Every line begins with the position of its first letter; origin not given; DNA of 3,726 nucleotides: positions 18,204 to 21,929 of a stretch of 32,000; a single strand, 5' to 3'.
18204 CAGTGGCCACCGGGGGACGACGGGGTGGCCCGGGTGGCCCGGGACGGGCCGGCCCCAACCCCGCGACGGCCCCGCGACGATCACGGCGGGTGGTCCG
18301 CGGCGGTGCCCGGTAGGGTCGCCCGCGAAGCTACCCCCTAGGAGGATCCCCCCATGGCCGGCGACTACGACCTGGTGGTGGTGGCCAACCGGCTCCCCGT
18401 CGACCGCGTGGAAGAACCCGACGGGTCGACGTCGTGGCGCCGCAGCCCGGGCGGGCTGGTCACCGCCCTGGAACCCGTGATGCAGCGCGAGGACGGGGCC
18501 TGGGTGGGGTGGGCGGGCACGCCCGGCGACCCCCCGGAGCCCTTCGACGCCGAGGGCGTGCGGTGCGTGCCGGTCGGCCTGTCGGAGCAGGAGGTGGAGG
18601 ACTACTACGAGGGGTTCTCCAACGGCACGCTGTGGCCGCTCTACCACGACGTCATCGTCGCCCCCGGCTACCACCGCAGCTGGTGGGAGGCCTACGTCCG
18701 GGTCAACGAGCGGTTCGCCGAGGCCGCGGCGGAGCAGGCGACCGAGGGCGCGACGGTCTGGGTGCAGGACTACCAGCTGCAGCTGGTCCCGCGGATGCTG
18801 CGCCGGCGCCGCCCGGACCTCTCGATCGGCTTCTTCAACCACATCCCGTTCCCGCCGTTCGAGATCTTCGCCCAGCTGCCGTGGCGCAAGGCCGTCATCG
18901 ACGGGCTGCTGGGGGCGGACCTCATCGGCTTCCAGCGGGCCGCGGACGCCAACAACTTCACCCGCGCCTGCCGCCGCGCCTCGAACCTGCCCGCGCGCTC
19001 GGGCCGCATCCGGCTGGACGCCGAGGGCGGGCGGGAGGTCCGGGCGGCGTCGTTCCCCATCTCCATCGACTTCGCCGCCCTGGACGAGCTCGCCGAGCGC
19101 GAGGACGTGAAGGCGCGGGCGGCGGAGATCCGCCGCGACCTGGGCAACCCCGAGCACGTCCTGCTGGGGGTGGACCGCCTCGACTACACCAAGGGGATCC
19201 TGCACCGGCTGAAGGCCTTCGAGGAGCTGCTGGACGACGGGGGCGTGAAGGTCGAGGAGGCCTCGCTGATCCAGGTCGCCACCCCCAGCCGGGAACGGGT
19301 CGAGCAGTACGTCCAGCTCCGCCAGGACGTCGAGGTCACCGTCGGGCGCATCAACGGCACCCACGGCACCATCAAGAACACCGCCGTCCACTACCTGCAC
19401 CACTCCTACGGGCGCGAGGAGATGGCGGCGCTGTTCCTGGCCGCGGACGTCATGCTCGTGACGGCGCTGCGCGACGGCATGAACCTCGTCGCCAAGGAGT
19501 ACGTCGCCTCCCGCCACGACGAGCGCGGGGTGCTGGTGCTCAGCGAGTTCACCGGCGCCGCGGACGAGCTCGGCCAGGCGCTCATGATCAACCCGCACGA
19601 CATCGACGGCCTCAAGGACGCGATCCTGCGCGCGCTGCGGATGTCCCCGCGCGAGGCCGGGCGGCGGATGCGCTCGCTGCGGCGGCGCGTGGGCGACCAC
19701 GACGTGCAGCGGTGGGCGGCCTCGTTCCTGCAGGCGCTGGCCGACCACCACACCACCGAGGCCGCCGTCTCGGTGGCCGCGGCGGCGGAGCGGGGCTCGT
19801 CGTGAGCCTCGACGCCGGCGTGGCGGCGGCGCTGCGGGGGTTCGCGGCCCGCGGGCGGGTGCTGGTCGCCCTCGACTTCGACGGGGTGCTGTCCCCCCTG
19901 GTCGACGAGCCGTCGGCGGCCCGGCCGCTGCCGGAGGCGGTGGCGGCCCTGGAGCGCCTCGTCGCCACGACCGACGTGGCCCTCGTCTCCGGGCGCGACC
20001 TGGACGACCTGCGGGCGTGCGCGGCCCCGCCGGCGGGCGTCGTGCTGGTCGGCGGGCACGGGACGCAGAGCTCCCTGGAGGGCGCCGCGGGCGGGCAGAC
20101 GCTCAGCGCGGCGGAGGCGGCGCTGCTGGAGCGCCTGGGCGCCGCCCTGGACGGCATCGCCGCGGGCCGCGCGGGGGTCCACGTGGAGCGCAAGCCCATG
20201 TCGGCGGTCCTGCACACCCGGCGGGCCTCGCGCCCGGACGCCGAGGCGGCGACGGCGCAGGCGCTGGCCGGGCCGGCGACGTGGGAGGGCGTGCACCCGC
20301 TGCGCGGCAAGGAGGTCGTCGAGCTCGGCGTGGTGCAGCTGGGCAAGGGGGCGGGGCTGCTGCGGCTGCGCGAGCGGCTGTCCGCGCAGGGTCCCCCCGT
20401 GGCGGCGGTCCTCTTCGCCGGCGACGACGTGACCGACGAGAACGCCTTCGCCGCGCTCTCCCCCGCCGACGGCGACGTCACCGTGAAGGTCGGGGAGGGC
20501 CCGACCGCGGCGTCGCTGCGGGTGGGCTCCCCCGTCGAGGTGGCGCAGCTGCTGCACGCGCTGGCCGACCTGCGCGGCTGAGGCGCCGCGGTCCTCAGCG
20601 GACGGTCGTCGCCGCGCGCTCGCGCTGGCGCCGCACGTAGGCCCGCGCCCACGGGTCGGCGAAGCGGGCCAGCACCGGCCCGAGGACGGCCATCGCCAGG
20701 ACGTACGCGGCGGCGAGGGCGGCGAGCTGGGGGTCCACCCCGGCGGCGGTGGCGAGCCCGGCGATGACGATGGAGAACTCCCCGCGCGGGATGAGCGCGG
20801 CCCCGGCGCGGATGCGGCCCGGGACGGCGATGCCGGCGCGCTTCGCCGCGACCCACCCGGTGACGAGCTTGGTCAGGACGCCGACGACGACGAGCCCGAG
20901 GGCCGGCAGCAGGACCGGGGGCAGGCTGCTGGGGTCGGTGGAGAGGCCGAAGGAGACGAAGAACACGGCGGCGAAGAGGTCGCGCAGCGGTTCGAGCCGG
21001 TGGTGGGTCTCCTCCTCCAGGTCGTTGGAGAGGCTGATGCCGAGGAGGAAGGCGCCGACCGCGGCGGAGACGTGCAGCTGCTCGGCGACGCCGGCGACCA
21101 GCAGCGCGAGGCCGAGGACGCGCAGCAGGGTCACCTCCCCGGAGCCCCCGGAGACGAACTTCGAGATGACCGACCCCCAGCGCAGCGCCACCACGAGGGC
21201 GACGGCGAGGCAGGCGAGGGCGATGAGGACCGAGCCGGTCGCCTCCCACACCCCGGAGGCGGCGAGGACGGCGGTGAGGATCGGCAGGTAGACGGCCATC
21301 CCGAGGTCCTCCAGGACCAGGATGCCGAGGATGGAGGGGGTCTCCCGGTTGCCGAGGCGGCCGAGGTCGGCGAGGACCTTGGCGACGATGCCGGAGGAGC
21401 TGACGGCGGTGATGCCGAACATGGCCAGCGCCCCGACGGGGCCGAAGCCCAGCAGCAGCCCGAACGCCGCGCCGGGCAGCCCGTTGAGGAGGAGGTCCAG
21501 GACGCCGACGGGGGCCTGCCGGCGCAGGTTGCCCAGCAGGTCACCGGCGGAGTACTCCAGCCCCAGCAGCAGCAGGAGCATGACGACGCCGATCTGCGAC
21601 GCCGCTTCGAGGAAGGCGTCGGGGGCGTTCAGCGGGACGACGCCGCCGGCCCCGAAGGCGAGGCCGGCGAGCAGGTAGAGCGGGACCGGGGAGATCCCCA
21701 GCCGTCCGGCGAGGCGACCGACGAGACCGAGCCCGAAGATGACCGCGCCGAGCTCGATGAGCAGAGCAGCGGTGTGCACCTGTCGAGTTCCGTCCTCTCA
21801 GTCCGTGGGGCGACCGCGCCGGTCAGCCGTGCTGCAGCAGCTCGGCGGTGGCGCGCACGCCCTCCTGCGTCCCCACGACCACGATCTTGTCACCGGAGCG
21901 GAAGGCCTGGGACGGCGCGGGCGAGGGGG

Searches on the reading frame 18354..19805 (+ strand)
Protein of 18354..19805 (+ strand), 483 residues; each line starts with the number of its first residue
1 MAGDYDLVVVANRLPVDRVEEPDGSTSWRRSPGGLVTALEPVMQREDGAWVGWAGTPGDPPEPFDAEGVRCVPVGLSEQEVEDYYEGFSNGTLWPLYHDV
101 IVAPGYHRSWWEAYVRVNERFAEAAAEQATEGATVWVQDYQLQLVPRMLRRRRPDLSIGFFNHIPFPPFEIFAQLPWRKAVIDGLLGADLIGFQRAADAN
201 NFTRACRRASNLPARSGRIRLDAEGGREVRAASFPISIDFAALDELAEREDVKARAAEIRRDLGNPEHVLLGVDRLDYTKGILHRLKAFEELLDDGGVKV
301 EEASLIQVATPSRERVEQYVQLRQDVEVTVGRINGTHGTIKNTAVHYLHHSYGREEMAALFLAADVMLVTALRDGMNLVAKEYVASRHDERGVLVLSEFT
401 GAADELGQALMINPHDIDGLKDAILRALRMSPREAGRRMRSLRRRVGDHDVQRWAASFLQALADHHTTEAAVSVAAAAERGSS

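Call 12: search_protein_families(library=pfam, proteins=[window:18354-19805:+], max_evalue=0.001)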
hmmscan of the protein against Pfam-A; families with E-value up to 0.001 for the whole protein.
window:18354-19805:+ (483 aa): 3 families
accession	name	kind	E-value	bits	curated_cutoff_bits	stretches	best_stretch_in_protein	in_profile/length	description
PF00982.27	Glyco_transf_20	-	4.5e-147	491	32.5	1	7-463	3-472/473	Glycosyltransferase family 20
PF13692.12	Glyco_trans_1_4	-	0.00045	20.9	27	0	271-429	5-141/142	Glycosyl transferases group 1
PF00534.26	Glycos_transf_1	-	0.0005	20.1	26.4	0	343-431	73-159/172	Glycosyl transferases group 1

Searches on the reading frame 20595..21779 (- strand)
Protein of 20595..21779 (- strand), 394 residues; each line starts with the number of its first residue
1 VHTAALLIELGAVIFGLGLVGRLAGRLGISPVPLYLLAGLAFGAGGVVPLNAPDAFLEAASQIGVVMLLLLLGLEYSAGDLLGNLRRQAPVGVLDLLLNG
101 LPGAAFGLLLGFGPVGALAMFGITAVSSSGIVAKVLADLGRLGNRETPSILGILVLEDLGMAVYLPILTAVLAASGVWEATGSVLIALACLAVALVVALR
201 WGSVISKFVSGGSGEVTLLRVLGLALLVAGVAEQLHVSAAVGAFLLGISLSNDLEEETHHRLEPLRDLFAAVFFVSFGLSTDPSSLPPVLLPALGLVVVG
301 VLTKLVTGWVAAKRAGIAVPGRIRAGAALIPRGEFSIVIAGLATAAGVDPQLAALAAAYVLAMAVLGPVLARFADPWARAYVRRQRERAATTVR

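Call 12: search_protein_families(library=pfam, proteins=[window:20595-21779:-], max_evalue=0.001)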
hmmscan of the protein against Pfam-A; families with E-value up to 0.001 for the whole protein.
window:20595-21779:- (394 aa): 1 family
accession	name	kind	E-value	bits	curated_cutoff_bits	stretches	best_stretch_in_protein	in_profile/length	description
PF00999.27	Na_H_Exchanger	-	1.1e-52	179.6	26.2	1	19-370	9-373/375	Sodium/hydrogen exchanger, transmembrane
